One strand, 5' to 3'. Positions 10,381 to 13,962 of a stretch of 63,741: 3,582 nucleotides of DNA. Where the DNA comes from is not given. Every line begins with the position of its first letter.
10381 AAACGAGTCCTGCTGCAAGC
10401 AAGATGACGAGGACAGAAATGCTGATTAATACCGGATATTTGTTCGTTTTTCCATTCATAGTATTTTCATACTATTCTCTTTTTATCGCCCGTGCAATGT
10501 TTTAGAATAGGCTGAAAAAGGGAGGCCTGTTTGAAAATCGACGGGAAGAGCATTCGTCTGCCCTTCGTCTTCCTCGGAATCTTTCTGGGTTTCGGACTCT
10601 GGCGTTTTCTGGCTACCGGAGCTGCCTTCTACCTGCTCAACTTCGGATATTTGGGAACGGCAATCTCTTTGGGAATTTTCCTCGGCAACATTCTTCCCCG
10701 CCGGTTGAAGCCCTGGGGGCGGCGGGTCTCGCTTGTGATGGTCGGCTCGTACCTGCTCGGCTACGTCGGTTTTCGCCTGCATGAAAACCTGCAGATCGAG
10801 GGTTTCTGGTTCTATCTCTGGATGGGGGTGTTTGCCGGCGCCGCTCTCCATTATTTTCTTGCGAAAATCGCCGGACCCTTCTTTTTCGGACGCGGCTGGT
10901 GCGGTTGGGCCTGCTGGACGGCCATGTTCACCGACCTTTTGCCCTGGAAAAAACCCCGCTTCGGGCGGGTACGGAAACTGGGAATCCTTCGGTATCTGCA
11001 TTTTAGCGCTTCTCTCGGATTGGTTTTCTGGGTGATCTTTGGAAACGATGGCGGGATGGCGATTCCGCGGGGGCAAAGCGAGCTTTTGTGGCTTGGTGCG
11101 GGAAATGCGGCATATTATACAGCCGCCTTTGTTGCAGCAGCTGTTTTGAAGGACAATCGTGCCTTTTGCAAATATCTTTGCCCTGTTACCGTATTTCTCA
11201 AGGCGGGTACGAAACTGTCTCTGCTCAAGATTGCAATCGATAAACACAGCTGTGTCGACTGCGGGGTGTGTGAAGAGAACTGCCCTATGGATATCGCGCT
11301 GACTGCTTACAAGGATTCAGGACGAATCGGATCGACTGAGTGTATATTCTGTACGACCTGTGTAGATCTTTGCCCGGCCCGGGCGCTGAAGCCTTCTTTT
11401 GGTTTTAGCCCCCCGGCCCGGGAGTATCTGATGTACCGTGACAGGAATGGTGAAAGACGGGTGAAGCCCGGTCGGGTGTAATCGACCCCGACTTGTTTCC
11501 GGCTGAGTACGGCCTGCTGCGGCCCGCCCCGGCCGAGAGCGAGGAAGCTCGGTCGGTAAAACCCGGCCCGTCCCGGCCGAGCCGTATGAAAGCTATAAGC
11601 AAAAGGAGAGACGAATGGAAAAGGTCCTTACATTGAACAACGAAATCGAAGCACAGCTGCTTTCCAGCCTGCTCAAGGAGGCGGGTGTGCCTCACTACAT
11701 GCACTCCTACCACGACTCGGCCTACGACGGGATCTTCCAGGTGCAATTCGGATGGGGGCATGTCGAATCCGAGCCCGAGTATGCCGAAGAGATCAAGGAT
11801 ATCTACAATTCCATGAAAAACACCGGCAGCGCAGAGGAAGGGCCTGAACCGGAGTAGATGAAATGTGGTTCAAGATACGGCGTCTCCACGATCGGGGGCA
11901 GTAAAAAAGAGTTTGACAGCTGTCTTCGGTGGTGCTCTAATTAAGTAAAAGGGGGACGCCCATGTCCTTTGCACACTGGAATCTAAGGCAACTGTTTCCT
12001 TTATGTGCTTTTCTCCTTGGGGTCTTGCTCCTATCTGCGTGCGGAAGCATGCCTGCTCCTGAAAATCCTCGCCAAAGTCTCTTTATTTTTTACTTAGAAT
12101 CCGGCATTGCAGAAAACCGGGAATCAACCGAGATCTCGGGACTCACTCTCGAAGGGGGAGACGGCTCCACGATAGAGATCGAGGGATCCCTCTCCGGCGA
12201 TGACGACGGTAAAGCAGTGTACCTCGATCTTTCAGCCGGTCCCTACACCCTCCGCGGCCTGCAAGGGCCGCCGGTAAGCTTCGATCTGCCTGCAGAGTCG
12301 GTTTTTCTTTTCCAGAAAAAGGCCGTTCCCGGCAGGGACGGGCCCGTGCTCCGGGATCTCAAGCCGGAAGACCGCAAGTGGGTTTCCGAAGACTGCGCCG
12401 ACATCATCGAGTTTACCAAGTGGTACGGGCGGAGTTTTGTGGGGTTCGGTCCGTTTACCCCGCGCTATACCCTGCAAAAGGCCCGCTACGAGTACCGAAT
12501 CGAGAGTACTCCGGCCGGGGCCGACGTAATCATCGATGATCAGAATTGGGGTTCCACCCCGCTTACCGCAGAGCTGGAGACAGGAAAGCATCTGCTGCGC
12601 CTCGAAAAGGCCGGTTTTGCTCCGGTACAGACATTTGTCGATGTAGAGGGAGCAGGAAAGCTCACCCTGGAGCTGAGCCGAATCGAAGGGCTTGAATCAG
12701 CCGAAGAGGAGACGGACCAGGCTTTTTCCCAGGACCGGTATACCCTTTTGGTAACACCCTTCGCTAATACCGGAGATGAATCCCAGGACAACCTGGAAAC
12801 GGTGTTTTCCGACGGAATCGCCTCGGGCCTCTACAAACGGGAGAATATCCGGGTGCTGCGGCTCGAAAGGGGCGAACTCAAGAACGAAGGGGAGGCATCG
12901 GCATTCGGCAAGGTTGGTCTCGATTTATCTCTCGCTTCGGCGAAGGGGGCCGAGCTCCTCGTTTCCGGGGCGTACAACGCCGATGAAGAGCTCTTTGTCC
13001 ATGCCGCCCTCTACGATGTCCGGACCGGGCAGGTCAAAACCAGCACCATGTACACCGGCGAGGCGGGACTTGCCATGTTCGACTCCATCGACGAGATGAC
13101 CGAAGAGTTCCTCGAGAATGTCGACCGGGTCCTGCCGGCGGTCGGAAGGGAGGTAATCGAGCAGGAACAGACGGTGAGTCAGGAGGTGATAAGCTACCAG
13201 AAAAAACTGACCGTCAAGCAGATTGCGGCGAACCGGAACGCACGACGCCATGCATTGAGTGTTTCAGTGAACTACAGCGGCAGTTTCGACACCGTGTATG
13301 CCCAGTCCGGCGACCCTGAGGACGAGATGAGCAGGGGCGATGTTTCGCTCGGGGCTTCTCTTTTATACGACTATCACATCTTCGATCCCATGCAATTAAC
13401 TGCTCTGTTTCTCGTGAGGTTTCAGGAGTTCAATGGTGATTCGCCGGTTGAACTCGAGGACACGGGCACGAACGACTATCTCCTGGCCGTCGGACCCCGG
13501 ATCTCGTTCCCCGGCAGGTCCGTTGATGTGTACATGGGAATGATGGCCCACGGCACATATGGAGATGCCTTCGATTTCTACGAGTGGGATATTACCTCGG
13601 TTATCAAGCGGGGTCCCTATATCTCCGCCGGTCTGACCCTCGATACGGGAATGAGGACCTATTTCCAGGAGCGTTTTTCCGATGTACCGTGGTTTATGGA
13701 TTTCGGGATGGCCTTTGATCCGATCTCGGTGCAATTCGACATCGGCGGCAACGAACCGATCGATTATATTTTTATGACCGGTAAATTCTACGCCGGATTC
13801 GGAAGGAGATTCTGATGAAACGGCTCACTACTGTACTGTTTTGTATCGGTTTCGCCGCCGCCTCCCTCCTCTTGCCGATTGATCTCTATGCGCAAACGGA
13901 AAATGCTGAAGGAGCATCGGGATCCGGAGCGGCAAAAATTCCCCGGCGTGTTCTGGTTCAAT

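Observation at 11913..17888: Tandemly duplicated two-gene cassette: lipidated PEGA/TolB-like/barrel protein plus secreted barrel partner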

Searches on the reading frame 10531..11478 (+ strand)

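Call 74: search_protein_families(library=pfam, proteins=[window:10531-11478:+], max_evalue=0.01)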
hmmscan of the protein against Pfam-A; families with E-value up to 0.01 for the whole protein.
window:10531-11478:+ (316 aa): 10 families
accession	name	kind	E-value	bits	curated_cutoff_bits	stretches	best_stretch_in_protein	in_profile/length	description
PF13237.11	Fer4_10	-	6.3e-08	32.9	25.5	1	234-282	2-53/53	4Fe-4S dicluster domain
PF12801.12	Fer4_5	-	2.3e-07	31.1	22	2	198-226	10-37/48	4Fe-4S binding domain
PF13187.11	Fer4_9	-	6.7e-07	29.7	27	1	241-285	2-51/52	4Fe-4S dicluster domain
PF12838.12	Fer4_7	-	1.7e-06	28.8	27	1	240-285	1-52/52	4Fe-4S dicluster domain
PF00037.32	Fer4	-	2.7e-06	27.4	21.1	2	269-287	6-24/24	4Fe-4S binding domain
PF13484.11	Fer4_16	-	6.4e-06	27.3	30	1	270-304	1-34/66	4Fe-4S double cluster binding domain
PF12837.12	Fer4_6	-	4.3e-05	23.7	25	1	233-254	1-22/24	4Fe-4S binding domain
PF14697.11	Fer4_21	-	6.7e-05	23.4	35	1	235-283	2-53/59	4Fe-4S dicluster domain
PF13534.11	Fer4_17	-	0.00024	22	22.2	1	239-255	44-60/61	4Fe-4S dicluster domain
PF12797.12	Fer4_2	-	0.006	16.9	24.5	1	234-252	3-21/22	4Fe-4S binding domain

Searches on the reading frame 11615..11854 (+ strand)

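Call 74: search_protein_families(library=pfam, proteins=[window:11615-11854:+], max_evalue=0.01)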
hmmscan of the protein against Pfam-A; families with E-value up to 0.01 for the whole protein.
window:11615-11854:+ (80 aa): 1 family
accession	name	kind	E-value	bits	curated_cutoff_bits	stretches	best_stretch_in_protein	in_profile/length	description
PF09413.15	DUF2007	-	3.6e-06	27.5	25.7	1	1-40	1-40/66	Putative prokaryotic signal transducing protein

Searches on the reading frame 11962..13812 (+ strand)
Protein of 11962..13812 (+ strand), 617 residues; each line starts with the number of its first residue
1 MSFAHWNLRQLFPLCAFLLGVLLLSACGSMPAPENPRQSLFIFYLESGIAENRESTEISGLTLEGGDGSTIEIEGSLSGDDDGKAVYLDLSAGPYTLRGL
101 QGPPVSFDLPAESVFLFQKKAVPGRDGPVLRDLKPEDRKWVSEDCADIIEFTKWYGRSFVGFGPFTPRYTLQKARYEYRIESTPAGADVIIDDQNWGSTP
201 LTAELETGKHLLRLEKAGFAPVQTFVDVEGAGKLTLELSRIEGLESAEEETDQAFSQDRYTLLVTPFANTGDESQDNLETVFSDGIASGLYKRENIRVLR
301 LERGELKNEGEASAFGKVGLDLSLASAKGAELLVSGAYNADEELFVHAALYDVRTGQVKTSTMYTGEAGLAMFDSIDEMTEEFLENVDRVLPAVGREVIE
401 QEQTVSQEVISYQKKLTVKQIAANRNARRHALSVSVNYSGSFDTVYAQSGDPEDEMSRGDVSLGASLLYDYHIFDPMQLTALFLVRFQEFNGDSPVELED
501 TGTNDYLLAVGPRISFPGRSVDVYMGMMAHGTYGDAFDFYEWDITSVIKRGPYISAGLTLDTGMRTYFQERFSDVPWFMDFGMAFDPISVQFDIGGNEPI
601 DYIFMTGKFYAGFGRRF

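Call 3: search_protein_families(library=pfam, proteins=[window:11962-13812:+], max_evalue=1)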
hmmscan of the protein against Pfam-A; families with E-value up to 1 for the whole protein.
window:11962-13812:+ (617 aa): 2 families
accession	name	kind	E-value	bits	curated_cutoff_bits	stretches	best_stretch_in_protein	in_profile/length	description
PF08308.17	PEGA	-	1.6e-14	54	20.8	1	176-233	2-60/71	PEGA domain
PF04052.18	TolB_N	-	0.19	12.3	22.4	1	326-357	71-104/106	TolB amino-terminal domain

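Call 4: search_protein_families(library=ncbifam, proteins=[window:11962-13812:+], max_evalue=1)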
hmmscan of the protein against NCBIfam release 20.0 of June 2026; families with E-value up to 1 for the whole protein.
window:11962-13812:+ (617 aa): 1 family
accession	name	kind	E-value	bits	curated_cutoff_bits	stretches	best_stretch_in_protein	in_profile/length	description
NF047815.1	LIC10124_lipo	equivalog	0.094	11.2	650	1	179-230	201-253/516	LIC10124 family lipoprotein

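Call 7: find_homologous_proteins(query=window:11962-13812:+)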
Query window:11962-13812:+ (617 aa): 20 proteins with E <= 0.001 among 8000 candidates.
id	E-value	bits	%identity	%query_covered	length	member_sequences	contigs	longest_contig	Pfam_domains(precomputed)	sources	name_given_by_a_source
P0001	0.0e+0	1326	100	95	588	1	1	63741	PF08308.18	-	-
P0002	4.0e-261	886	65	100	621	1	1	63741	PF08308.18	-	-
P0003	5.9e-135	469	45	86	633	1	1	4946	PF08308.18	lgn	-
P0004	1.2e-133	465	45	86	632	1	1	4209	PF08308.18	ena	-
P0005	3.4e-133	463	42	99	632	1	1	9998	PF08308.18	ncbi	-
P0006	6.1e-133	462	45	86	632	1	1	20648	PF08308.18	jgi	jgi:TolB-like protein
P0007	6.3e-133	462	45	83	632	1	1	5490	PF08308.18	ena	-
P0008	7.2e-133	462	45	83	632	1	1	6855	PF08308.18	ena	-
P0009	1.8e-132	461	43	96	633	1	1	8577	PF08308.18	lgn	-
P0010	3.0e-120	421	44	83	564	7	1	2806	PF08308.18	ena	-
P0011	2.4e-118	414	40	92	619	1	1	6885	PF08308.18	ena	-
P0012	3.1e-118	414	40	94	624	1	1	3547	PF08308.18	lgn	-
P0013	5.1e-114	400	38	98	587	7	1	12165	PF08308.18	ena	-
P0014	2.6e-113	398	39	99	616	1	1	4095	PF08308.18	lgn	-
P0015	9.5e-109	383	37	97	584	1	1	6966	PF08308.18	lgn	-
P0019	1.3e-69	253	31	92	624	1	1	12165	PF08308.18,PF04052.19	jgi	jgi:hypothetical protein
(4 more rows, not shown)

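Call 9: find_encoding_contigs(protein=P0006, flank=8000, max_places=3)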
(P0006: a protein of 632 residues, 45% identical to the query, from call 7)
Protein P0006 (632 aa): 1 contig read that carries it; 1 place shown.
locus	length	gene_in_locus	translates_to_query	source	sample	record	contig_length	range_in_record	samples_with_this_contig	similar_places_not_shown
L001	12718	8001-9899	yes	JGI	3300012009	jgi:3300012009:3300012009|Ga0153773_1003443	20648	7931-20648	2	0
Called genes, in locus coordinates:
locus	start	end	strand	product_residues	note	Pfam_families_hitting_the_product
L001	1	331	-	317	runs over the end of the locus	PF00873:ACR_tran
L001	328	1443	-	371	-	PF25973:BSH_CzcB (faint), PF25989:YknX_C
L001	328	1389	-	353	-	PF25973:BSH_CzcB (faint), PF25989:YknX_C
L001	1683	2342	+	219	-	-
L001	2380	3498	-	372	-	PF19580:Exo_endo_phos_3, PF03372:Exo_endo_phos, PF19580:Exo_endo_phos_3 (weak)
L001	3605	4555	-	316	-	PF01259:SAICAR_synt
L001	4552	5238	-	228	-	PF00574:CLP_protease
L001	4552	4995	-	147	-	PF00574:CLP_protease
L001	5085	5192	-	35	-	-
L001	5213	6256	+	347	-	PF03193:RsgA_GTPase (faint), PF01926:MMR_HSR1, PF02421:FeoB_N, PF00009:GTP_EFTU, PF00350:Dynamin_N (weak), PF07650:KH_2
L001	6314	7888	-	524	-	PF01406:tRNA-synt_1e (faint), PF01921:tRNA-synt_1f, PF09334:tRNA-synt_1g (faint), PF19269:Anticodon_2 (weak)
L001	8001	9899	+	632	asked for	PF08308:PEGA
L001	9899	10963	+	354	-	-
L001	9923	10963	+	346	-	-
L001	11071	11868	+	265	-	PF03330:DPBB_1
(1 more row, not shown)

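Call 10: find_encoding_contigs(protein=P0013, flank=8000, max_places=3)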
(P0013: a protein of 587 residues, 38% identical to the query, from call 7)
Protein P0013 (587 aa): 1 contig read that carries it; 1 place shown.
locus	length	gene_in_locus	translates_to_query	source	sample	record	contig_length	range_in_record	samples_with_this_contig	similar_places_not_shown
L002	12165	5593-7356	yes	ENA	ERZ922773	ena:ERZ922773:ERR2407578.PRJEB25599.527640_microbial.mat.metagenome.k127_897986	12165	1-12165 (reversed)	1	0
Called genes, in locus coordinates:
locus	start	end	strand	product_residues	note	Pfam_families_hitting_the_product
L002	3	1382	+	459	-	?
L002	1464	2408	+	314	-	PF00528:BPD_transp_1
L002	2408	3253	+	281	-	PF00528:BPD_transp_1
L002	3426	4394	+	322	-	-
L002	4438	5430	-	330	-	PF01408:GFO_IDH_MocA, PF22725:GFO_IDH_MocA_C3, PF02894:GFO_IDH_MocA_C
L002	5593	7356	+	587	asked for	PF08308:PEGA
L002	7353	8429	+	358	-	-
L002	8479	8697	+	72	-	-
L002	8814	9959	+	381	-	PF00850:Hist_deacetyl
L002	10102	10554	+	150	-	-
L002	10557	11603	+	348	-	PF04773:FecR (weak)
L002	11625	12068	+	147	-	-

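Call 11: find_encoding_contigs(protein=P0005, flank=8000, max_places=3)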
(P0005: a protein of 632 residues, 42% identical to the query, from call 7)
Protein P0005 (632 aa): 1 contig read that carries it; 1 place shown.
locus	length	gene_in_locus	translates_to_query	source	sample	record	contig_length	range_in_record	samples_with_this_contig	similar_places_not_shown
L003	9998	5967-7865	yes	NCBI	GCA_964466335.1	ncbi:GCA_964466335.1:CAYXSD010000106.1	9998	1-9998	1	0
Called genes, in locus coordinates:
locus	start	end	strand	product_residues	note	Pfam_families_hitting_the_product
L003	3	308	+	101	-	?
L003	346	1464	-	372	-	PF19580:Exo_endo_phos_3, PF03372:Exo_endo_phos, PF19580:Exo_endo_phos_3 (weak)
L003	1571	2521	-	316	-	PF01259:SAICAR_synt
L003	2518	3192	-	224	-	PF00574:CLP_protease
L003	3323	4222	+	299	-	PF00009:GTP_EFTU, PF01926:MMR_HSR1, PF02421:FeoB_N, PF00350:Dynamin_N (weak), PF07650:KH_2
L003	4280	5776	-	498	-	PF01406:tRNA-synt_1e (faint), PF01921:tRNA-synt_1f, PF09334:tRNA-synt_1g (faint), PF19269:Anticodon_2 (weak)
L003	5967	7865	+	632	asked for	PF08308:PEGA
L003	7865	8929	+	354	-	-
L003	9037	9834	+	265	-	PF03330:DPBB_1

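Call 13: find_encoding_contigs(protein=P0019, flank=8000, max_places=3)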
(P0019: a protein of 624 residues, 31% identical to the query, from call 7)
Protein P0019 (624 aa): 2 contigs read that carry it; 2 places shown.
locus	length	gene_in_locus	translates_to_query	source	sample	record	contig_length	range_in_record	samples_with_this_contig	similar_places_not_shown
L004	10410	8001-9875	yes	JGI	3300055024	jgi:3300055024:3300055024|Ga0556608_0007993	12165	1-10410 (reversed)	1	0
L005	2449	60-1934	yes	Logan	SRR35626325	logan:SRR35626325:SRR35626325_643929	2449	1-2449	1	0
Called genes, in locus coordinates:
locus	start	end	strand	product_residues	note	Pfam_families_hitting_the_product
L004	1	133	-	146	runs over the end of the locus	PF00724:Oxidored_FMN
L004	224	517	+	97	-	-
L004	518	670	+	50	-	-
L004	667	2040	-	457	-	PF07969:Amidohydro_3 (faint), PF01103:Omp85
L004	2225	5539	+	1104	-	PF08448:PAS_4, PF00989:PAS, PF08448:PAS_4, PF13426:PAS_9, PF01590:GAF, PF13185:GAF_2, PF07730:HisKA_3, PF02518:HATPase_c, +2 more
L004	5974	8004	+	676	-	PF04773:FecR, PF13570:Beta-prop_ACSF4 (faint), PF13360:PQQ_2 (weak)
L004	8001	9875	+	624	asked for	PF08308:PEGA, PF04052:TolB_N (weak)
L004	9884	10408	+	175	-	?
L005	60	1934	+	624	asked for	PF08308:PEGA, PF04052:TolB_N (weak)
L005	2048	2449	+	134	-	?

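Call 22: find_related_loci(query=A2, collection=genome_contigs, flank=6000)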
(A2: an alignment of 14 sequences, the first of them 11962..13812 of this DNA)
Query A2 (617 aa) in genome_contigs; peptide patterns used: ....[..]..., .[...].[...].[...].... (x = any residue, [..] = any of these).
62 stretches matched a pattern; 9 encode a relative of the query (tblastn E <= 1e-3); 9 distinct loci.
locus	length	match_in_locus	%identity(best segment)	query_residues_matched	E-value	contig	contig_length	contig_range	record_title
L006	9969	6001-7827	42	9-616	6e-132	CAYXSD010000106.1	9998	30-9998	MAG TPA_asm: uncultured Spirochaetales bacterium isolate binchicken_co8_323 genome assembly, contig: NODE_13051_length_9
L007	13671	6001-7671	41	25-594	8e-124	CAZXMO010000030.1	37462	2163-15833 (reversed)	MAG TPA_asm: uncultured Spirochaetales bacterium isolate binchicken_co8_383 genome assembly, contig: NODE_1223_length_37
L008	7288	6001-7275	45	14-443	6e-109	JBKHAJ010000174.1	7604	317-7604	MAG: Spirochaetia bacterium isolate D1M01_14 NODE_15519_length_7604_cov_4.447476, whole genome shotgun sequence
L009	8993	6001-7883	43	24-617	4e-93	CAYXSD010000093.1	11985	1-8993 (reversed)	MAG TPA_asm: uncultured Spirochaetales bacterium isolate binchicken_co8_323 genome assembly, contig: NODE_10047_length_1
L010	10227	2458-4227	34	19-607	1e-83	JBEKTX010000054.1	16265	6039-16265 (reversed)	MAG: Spirochaetia bacterium isolate SPRUCE 568 SPRUCE_568_54, whole genome shotgun sequence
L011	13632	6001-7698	32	21-594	5e-75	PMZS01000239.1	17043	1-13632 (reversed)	MAG: Spirochaetaceae bacterium isolate fen_1364 73.20110800_E3D.78_contig_31833, whole genome shotgun sequence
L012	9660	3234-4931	33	18-599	7e-71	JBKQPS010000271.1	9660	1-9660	MAG: Spirochaetia bacterium isolate MGr1A1B1C__bin_146 MGr1A1B1C_000000249139, whole genome shotgun sequence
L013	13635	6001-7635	34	27-579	2e-66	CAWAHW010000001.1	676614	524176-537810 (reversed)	MAG: uncultured Spirochaetota bacterium isolate MFD01476.bin.1.137 genome assembly, contig: contig_13140, whole genome s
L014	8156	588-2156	33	8-599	9e-40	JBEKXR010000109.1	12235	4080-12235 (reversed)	MAG: Spirochaetia bacterium isolate SPRUCE 656 SPRUCE_656_110, whole genome shotgun sequence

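Call 28: search_solved_structures(query=A2, max_evalue=10, show_alignments=2)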
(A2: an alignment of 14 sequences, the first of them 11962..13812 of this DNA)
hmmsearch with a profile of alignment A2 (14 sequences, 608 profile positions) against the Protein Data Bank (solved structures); distinct sequences matched with E-value up to 10: 4.
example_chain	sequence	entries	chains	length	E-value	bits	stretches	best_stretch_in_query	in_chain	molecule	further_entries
3kzt_A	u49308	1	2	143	0.11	14.1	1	356-401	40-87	uncharacterized protein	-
2eec_A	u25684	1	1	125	0.54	11.7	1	62-104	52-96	Filamin-B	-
6has_A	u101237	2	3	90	1.3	10.5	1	68-148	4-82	Ribulose bisphosphate carboxylase/oxygenase activase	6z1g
2k3t_A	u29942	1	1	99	2.4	9.6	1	62-99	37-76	Filamin-A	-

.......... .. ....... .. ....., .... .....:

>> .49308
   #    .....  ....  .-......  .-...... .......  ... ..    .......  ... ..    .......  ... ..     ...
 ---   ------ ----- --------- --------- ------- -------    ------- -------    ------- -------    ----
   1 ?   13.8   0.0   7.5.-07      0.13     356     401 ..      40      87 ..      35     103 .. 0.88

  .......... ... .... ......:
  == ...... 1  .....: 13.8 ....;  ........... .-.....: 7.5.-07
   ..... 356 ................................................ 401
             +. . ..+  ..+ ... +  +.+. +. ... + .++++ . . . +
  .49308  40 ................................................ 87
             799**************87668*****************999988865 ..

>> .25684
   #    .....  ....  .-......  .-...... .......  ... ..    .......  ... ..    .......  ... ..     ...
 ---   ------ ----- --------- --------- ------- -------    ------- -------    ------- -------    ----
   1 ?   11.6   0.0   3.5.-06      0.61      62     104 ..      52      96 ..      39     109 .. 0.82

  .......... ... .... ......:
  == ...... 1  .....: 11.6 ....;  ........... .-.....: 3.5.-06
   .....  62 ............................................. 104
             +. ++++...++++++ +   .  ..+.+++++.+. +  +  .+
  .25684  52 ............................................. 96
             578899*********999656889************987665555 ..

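Call 33: predict_structure(alignment_id=A2)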
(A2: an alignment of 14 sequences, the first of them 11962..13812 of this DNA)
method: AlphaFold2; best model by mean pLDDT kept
length: 617 residues; sequences in the alignment: 14
mean_pLDDT: 68.1   pTM: 0.38
mean pLDDT of the five models: 68.1, 67.6, 64.5, 63.3, 62.8
residues with pLDDT >= 90: 64; 70-90: 243; 50-70: 213; < 50: 97
segments of 3 or more residues with pLDDT < 50: 1-6, 25-29, 50-53, 169-174, 242-257, 303-319, 367-371, 393-416, 448-453, 571-573
pLDDT, mean of each block of 10 residues (from residue 1): 46 70 47 62 74 59 83 69 78 83 82 85 74 81 64 60 63 61 85 79 74 79 74 80 36 40 72 61 66 61 44 31 64 71 65 63 54 58 68 36 25 40 70 91 60 57 91 87 86 65 86 85 92 80 68 84 84 70 86 61 72 90
secondary structure, 60 per line:
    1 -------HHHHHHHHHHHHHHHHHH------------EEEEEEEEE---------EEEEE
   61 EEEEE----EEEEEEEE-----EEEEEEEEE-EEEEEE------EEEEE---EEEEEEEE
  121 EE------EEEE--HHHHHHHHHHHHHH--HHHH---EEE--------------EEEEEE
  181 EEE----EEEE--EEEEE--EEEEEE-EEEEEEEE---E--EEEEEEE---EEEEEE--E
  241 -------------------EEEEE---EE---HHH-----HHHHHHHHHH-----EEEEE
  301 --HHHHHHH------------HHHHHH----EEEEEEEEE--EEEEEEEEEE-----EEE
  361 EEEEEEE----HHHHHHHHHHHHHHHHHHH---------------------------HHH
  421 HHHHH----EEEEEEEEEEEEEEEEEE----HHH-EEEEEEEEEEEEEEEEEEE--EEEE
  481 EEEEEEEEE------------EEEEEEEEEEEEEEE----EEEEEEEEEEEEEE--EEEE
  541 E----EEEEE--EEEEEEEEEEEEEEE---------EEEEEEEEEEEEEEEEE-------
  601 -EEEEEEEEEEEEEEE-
elements in order: H8-25 E38-46 E56-65 E70-77 E83-91 E93-98 E105-109 E113-122 E129-132 H135-148 H151-154 E158-160 E175-183 E188-191 E194-198 E201-206 E208-215 E222-228 E232-237 E260-264 H281-290 E296-300 H303-309 H322-327 E332-340 E343-352 E358-367 H372-390 H418-425 E430-447 E456-474 E477-489 E502-516 E521-534 E537-541 E546-550 E553-567 E577-593 E602-616

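Call 39: fold_search(model_id=the predicted structure, library=pdb)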
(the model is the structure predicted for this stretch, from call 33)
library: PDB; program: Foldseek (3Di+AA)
matches with E <= 10: 1034; with E <= 0.001: 88
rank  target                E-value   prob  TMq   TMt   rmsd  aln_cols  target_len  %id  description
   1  3qra                  1.6e-07  1.00  0.20  0.64   5.5       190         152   15  The crystal structure of Ail, the attachment invasion locus protein of Yersinia pestis (released 2011-11-23)
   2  9a2l_MODEL_1_A        1.9e-07  1.00  0.17  0.24  26.9       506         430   10  Model of E. coli TolB by in-cell photo-crosslinking MS and deep learning (released 2023-02-24)
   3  3qrc_B                2.0e-07  1.00  0.20  0.65   5.5       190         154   15  The crystal structure of Ail, the attachment invasion locus protein of Yersinia pestis, in complex with the heparin an (released 2011-11-23)
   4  3qrc_A                2.1e-07  1.00  0.20  0.65   5.5       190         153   15  The crystal structure of Ail, the attachment invasion locus protein of Yersinia pestis, in complex with the heparin an (released 2011-11-23)
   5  1p4t                  3.9e-07  1.00  0.20  0.63   5.6       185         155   16  Crystal structure of Neisserial surface protein A (NspA) (released 2003-07-22)
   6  1bxw                  4.4e-07  1.00  0.20  0.60   6.4       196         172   11  OUTER MEMBRANE PROTEIN A (OMPA) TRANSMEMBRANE DOMAIN (released 1998-10-14)
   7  9fzc_A                4.6e-07  1.00  0.19  0.56   7.0       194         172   12  Structure of OmpA-short in complex with nanobody Nb01 (released 2024-07-17)
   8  9a2m_MODEL_1_A        4.6e-07  1.00  0.21  0.34  13.0       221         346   11  Model of E. coli OmpA by in-cell photo-crosslinking MS and deep learning (released 2023-02-24)
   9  2w8b_B                5.4e-07  1.00  0.17  0.25  24.3       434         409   10  Crystal structure of processed TolB in complex with Pal (released 2009-02-17)
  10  2hqs_A                6.6e-07  1.00  0.17  0.24  24.3       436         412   10  Crystal structure of TolB/Pal complex (released 2007-04-03)
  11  9nh1_A                7.0e-07  1.00  0.16  0.33  16.1       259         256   12  In situ cryo-EM structure of porin I of the Legionella Dot/Icm T4SS machine (released 2025-09-17)
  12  4pwz_B                8.6e-07  1.00  0.18  0.26  24.4       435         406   10  Crystal structure of TolB protein from Yersinia pestis CO92 (released 2014-04-02)
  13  2w8b_A                1.0e-06  1.00  0.17  0.25  24.7       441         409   11  Crystal structure of processed TolB in complex with Pal (released 2009-02-17)
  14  6pnv                  1.1e-06  1.00  0.17  0.25  24.7       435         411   11  1.42 Angstrom Resolution Crystal Structure of Translocation Protein TolB from Salmonella enterica (released 2019-07-17)
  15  2hqs_B                1.1e-06  1.00  0.17  0.25  25.7       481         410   10  Crystal structure of TolB/Pal complex (released 2007-04-03)
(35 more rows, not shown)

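Call 74: search_protein_families(library=pfam, proteins=[L010:146-2395:+], max_evalue=0.01)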
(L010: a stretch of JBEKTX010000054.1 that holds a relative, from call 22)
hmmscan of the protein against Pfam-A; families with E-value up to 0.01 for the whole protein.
L010:146-2395:+ (750 aa): 5 families
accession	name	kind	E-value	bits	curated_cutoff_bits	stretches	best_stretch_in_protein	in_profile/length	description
PF13360.13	PQQ_2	-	4e-19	69.6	27.6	1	497-713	5-231/233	Outer membrane protein assembly factor BamB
PF13570.13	Beta-prop_ACSF4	-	2.3e-11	44.1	133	1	535-666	70-200/329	Beta-alanine-activating enzyme, beta-propeller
PF04773.18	FecR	-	2.9e-11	44.1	24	1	99-197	2-96/97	FecR protein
PF13620.12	CarboxypepD_reg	-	0.00045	20.9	32.3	1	358-415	17-77/82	Carboxypeptidase regulatory-like domain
PF08308.17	PEGA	-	0.0052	17.1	20.8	0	358-411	4-59/71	PEGA domain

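Call 75: search_protein_families(library=ncbifam, proteins=[L010:146-2395:+], max_evalue=0.01)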
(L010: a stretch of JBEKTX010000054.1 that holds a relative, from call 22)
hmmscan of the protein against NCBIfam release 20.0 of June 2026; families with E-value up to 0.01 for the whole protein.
L010:146-2395:+ (750 aa): 8 families
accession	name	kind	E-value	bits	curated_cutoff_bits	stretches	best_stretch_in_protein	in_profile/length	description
NF033165.1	lipo_LipL45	exception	7.9e-22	77.8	350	1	61-245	33-219/391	lipoprotein LipL45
TIGR03300.1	assembly_YfgL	equivalog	4.8e-17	61.7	285.2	2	559-672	58-166/377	outer membrane protein assembly factor BamB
NF047849.1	Lsa33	exception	1.5e-12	47.3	420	1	96-219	59-183/310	surface adhesin Lsa33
NF008351.0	PRK11138.1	equivalog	4e-11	42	423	1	535-592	129-186/394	outer membrane protein assembly factor BamB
NF047876.1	Lsa19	exception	1.8e-08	34.4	250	1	67-201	10-138/182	adhesin Lsa19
TIGR04528.1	acido_non_PQQ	subfamily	3.1e-05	22.9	650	0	570-666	395-491/493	acido-empty-quinoprotein group A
TIGR03075.1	PQQ_enz_alc_DH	subfamily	0.004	15.8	480.05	0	573-637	441-504/530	PQQ-dependent dehydrogenase, methanol/ethanol family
NF041516.1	PA2928_fam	subfamily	0.0053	16.2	70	0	601-640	297-336/376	PA2928 family protein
